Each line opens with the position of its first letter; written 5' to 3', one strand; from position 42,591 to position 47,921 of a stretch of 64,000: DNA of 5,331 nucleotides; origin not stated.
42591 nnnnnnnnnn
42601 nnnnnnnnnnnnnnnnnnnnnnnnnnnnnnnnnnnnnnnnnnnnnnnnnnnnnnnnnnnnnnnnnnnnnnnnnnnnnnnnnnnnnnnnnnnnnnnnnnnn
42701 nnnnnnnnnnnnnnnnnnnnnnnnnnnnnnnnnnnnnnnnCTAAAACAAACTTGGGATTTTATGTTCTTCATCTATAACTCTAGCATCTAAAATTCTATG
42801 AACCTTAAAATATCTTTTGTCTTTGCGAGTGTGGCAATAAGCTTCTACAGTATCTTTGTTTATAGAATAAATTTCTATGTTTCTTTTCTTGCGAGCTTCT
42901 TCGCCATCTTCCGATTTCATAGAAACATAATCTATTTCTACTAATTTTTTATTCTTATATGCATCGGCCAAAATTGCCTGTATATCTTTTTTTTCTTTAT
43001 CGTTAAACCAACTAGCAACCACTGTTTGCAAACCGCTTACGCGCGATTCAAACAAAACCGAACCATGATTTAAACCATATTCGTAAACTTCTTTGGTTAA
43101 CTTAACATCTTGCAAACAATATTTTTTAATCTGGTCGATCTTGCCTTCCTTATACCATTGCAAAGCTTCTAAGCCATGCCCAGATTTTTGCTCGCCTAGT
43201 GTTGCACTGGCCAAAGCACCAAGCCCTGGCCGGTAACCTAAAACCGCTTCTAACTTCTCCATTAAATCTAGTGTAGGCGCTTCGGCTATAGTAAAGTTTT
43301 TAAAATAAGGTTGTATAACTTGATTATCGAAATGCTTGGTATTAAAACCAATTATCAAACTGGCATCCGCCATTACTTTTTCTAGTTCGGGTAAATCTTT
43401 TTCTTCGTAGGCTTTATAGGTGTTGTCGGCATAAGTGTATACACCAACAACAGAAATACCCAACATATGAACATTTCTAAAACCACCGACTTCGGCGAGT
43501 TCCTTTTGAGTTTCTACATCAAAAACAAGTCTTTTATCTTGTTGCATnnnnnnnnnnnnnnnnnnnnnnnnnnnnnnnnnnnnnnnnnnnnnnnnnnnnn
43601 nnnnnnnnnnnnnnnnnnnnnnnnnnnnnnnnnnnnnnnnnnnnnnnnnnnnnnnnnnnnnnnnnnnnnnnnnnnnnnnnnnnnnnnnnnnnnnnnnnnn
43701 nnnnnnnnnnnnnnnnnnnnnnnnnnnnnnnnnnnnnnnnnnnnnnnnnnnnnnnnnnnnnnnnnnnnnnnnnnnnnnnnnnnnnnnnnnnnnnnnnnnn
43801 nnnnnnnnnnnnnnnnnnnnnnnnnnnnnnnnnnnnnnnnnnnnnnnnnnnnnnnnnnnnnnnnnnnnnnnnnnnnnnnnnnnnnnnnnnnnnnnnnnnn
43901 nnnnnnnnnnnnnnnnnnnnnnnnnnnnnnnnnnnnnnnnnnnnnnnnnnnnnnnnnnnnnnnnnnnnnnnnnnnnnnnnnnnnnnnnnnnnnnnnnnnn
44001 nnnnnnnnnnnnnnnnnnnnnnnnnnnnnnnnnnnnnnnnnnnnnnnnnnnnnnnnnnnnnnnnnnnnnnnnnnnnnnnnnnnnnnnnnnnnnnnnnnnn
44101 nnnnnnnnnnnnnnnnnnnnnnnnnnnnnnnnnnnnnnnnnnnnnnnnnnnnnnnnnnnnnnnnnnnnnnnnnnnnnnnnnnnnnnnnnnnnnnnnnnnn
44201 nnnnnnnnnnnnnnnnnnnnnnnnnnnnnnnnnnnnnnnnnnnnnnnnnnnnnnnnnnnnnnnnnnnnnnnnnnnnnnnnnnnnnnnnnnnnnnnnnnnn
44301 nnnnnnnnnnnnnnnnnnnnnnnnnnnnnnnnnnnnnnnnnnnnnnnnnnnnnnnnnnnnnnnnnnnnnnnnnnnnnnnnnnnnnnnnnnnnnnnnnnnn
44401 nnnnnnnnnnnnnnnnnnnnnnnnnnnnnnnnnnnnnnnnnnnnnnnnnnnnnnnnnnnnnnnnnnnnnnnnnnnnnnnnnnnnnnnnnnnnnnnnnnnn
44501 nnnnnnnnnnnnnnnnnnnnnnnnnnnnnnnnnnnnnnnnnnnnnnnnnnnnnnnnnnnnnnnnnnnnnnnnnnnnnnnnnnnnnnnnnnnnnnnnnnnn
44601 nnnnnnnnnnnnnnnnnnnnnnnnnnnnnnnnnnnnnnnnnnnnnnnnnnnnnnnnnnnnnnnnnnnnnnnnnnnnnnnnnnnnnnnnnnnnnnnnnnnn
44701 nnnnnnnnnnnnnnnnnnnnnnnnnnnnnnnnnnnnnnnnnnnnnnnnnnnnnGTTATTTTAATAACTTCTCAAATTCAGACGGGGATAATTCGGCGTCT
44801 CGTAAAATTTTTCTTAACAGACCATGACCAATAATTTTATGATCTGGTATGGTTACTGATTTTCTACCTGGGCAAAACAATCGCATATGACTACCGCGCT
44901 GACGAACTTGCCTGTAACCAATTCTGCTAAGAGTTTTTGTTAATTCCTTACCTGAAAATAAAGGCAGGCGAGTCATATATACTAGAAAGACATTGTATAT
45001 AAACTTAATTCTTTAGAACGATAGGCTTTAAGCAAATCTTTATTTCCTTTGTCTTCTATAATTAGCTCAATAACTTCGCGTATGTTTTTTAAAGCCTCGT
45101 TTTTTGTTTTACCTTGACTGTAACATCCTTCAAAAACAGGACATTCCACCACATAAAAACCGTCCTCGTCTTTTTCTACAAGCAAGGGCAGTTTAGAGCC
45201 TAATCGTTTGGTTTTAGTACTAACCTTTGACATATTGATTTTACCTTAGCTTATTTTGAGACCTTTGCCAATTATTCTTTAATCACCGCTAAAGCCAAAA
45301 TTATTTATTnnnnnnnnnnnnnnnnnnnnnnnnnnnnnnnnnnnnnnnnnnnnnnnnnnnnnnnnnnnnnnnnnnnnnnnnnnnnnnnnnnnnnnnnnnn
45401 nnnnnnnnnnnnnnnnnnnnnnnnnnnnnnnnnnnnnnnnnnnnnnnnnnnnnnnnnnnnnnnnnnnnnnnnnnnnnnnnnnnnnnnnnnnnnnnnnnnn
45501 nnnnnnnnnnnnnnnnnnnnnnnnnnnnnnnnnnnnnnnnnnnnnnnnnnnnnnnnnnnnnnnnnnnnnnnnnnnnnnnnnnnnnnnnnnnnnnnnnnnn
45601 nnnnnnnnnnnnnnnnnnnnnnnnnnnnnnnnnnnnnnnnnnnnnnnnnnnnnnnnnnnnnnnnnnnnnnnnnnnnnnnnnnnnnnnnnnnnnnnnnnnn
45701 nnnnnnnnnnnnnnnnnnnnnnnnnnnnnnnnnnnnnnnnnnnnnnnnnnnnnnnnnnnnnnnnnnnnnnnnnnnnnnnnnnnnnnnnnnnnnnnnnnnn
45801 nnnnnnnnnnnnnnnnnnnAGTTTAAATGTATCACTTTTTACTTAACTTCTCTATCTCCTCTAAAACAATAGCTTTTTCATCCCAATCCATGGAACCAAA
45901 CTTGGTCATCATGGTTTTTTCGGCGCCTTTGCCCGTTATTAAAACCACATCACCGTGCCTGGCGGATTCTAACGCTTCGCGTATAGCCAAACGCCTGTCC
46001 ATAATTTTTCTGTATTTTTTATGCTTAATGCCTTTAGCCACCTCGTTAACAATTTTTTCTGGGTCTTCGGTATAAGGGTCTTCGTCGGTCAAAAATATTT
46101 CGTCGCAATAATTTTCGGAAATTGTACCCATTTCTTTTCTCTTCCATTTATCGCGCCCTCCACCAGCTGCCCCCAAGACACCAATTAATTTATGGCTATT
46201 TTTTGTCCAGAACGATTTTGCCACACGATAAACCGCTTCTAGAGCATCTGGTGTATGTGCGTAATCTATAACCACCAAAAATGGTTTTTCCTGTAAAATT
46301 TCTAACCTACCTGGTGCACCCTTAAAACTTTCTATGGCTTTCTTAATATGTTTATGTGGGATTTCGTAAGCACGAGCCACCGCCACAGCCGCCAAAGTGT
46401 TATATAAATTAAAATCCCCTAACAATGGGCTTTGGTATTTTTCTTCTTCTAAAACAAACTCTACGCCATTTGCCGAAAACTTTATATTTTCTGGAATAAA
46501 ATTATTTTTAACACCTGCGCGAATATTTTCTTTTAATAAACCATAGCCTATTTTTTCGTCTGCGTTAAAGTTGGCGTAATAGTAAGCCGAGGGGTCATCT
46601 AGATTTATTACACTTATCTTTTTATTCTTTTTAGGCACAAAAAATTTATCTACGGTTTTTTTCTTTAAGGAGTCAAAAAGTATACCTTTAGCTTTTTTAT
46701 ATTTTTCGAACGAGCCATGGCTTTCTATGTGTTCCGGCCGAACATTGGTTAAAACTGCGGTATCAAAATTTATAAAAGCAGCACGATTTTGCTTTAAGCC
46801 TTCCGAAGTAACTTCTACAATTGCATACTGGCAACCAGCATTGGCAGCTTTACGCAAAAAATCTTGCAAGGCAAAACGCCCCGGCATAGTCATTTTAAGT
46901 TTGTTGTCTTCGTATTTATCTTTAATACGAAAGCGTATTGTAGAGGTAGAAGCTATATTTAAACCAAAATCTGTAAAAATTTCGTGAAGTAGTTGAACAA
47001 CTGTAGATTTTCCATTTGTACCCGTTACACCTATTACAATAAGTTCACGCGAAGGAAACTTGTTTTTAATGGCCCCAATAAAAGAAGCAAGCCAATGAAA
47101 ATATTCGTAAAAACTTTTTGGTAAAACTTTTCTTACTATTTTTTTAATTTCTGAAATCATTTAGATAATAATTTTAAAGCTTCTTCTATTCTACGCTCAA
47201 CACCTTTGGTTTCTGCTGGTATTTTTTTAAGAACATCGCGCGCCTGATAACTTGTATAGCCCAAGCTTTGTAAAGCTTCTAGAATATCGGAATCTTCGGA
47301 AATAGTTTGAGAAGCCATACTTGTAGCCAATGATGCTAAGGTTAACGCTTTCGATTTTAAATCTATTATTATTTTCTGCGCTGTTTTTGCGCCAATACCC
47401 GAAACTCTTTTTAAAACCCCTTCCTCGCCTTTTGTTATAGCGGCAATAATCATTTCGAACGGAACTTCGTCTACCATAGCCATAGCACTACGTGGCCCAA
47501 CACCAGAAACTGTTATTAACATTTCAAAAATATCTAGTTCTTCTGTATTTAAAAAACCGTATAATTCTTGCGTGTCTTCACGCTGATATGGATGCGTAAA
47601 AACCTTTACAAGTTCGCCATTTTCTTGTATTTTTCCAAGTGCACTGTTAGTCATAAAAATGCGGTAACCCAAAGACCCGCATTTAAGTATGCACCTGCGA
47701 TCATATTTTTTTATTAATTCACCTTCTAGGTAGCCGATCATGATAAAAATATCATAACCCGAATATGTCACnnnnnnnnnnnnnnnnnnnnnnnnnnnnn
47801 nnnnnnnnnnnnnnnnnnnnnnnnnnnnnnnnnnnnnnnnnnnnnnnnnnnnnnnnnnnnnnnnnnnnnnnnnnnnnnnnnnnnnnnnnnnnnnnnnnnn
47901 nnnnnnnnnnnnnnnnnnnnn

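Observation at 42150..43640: DEDD exonuclease-WYL fusion plus DUF458 (RNase H-like) two-gene unit flanked by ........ palindromic repeats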

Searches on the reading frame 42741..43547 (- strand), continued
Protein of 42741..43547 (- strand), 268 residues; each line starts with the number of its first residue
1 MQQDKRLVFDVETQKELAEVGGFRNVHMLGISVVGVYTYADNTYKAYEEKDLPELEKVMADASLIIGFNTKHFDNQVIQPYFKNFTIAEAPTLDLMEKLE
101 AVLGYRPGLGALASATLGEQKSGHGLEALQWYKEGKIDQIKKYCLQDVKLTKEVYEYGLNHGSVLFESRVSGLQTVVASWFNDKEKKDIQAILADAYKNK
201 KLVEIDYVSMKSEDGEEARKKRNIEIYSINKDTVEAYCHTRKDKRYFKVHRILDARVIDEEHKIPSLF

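Call 73: search_solved_structures(query=A2, max_evalue=1)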
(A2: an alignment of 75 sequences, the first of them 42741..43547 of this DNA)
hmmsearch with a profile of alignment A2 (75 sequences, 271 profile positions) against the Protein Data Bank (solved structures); distinct sequences matched with E-value up to 1: 11.
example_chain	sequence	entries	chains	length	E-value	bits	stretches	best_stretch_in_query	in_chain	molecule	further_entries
6sj9_A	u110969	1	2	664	1.4e-05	27.6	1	184-259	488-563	Proteasome accessory factor B/C (PafBC)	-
8bns_A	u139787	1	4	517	1.8e-05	27.3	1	189-255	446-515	AAA ATPase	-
8bnv_A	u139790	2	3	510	1.8e-05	27.2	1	188-256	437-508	AAA family ATPase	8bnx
7p5x_AX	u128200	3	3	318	2.1e-05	27.1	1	187-258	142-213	PafC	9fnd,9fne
7tb5_A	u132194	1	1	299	3.4e-05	26.4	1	182-259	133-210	WYL domain-containing protein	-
7qfz_A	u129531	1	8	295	0.002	20.6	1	184-261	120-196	WYL domain-containing protein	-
7t8k_A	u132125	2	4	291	0.0057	19.1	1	185-255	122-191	BrxR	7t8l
3iay_A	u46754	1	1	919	0.021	17.2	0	46-99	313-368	DNA polymerase delta catalytic subunit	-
7kc0_A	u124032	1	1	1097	0.031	16.6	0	46-99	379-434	DNA polymerase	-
6p1h_A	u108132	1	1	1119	0.033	16.6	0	46-99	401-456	DNA polymerase delta catalytic subunit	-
9qth_A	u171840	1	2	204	0.055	15.8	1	51-120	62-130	Inquilinus NrnC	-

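Call 79: list_cluster_members(proteins=[P0424, P0445, P0457, P0462, P0416, P0361])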
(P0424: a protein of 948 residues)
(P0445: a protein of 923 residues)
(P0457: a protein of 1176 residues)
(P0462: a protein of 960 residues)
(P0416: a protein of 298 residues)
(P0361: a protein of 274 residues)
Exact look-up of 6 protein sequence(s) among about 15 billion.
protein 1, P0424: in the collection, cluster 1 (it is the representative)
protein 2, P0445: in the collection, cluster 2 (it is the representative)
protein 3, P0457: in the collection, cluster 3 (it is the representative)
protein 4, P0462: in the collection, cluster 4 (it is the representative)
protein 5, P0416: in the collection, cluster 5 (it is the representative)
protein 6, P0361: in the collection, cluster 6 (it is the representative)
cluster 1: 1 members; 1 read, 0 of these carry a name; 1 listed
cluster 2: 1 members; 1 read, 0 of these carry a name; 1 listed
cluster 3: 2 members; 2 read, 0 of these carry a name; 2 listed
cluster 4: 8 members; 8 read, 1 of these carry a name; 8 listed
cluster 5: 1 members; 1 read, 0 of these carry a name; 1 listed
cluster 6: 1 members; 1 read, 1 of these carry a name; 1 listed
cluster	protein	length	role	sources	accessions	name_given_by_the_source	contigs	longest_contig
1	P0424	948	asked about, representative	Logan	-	-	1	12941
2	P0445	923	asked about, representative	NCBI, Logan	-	-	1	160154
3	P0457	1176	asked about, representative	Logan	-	-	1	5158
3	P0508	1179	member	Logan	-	-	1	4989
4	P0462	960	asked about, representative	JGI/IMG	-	-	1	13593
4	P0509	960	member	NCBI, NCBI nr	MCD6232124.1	DEAD/DEAH box helicase [Candidatus Aerophobetes bacterium]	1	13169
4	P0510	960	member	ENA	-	-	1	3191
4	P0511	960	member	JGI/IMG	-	-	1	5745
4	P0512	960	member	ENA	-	-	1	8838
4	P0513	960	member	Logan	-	-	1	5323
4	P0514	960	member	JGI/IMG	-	-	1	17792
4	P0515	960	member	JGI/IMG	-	-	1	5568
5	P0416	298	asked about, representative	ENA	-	-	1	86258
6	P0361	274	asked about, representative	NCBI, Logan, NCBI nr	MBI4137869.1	MAG: WYL domain-containing protein [Candidatus Sungbacteria bacterium] | WYL domain-containing protein [Candidatus Sungbacteria bacterium]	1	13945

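Call 86: search_solved_structures(query=A1, max_evalue=10)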
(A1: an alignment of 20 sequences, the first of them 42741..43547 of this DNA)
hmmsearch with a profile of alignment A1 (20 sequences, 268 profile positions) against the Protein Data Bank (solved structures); distinct sequences matched with E-value up to 10: 15.
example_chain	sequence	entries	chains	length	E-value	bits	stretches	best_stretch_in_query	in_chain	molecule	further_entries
8bnv_A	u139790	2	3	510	1.4e-05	27.9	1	187-257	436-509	AAA family ATPase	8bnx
8bns_A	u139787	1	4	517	3.1e-05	26.7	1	188-256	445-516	AAA ATPase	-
7tb5_A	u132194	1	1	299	5.4e-05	25.9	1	182-259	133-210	WYL domain-containing protein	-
7p5x_AX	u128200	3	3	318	0.0001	25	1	187-258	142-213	PafC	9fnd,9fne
6sj9_A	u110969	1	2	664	0.00012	24.7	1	184-254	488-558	Proteasome accessory factor B/C (PafBC)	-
7t8k_A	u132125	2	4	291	0.0094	18.6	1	186-256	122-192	BrxR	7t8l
7qfz_A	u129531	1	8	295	0.016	17.8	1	184-263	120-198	WYL domain-containing protein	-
3iay_A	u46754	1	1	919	0.096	15.3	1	46-99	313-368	DNA polymerase delta catalytic subunit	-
7kc0_A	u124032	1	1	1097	0.14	14.7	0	46-99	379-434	DNA polymerase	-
6p1h_A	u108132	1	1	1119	0.15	14.6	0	46-99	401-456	DNA polymerase delta catalytic subunit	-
1skr_A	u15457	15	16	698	0.53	12.8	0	34-80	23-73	DNA polymerase | DNA-directed DNA polymerase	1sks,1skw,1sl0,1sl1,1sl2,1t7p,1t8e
1zyq_A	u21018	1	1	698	0.53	12.8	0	34-80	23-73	DNA polymerase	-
9qth_A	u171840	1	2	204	0.55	12.8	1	51-120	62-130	Inquilinus NrnC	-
6n7w_H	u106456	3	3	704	0.68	12.5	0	34-79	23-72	DNA-directed DNA polymerase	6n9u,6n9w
2ajq_A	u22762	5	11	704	0.74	12.4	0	34-79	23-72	T7 DNA polymerase | DNA-directed DNA polymerase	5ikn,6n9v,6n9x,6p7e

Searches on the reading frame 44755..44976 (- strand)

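Call 51: search_protein_families(library=ncbifam, proteins=[window:44755-44976:-], max_evalue=0.001)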
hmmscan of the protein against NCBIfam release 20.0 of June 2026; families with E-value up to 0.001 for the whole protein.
window:44755-44976:- (73 aa): 0 families

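Call 61: search_protein_families(library=pfam, proteins=[window:44755-44976:-], max_evalue=0.001)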
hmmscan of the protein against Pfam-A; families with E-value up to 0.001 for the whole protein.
window:44755-44976:- (73 aa): 1 family
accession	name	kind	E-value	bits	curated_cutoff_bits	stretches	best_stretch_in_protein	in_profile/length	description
PF07927.17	HicA_toxin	-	2.2e-15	57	27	1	9-63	1-58/58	HicA toxin of bacterial toxin-antitoxin,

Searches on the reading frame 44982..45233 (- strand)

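Call 51: search_protein_families(library=ncbifam, proteins=[window:44982-45233:-], max_evalue=0.001)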
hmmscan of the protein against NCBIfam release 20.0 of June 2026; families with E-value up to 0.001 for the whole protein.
window:44982-45233:- (83 aa): 0 families

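Call 61: search_protein_families(library=pfam, proteins=[window:44982-45233:-], max_evalue=0.001)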
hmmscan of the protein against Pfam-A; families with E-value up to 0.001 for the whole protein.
window:44982-45233:- (83 aa): 2 families
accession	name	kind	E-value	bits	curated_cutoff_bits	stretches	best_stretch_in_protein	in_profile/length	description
PF15919.11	HicB_lk_antitox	-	1.4e-08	35.4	27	1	16-62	2-48/123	HicB_like antitoxin of bacterial toxin-antitoxin system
PF21748.3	UPF0150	-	1.6e-05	25.1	27.3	1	22-57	15-51/64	UPF0150-like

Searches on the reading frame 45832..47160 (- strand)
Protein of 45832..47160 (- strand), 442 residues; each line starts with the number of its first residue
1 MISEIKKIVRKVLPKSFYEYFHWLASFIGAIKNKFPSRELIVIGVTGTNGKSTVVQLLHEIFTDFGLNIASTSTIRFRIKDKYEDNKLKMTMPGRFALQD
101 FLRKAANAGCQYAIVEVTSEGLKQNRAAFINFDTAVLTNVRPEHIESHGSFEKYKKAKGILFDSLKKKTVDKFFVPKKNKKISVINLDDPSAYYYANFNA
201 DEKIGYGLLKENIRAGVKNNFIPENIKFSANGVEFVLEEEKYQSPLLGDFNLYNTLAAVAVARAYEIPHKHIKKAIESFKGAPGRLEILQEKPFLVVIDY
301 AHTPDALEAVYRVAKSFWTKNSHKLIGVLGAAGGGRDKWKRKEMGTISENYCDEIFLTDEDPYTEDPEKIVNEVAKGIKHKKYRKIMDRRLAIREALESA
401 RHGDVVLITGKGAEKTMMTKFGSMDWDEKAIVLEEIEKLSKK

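Call 61: search_protein_families(library=pfam, proteins=[window:45832-47160:-], max_evalue=0.001)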
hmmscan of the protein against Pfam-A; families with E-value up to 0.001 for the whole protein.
window:45832-47160:- (442 aa): 2 families
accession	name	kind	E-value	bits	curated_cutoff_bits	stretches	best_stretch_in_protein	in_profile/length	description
PF08245.18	Mur_ligase_M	-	3.4e-41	141.8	24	1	45-262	1-200/200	Mur ligase middle domain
PF02875.26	Mur_ligase_C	-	2.6e-28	99.9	28.4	1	284-412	1-127/127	Mur ligase, glutamate ligase domain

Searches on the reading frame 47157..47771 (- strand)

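Call 51: search_protein_families(library=ncbifam, proteins=[window:47157-47771:-], max_evalue=0.001)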
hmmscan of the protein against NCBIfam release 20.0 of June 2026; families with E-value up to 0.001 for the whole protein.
window:47157-47771:- (204 aa): 2 families
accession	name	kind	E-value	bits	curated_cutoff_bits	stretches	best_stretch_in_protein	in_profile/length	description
TIGR00084.2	ruvA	equivalog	7.1e-53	179.2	85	1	11-200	1-202/202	Holliday junction branch migration protein RuvA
NF011194.0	PRK14600.1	equivalog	7.2e-31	107.4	180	1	11-204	1-188/188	Holliday junction branch migration protein RuvA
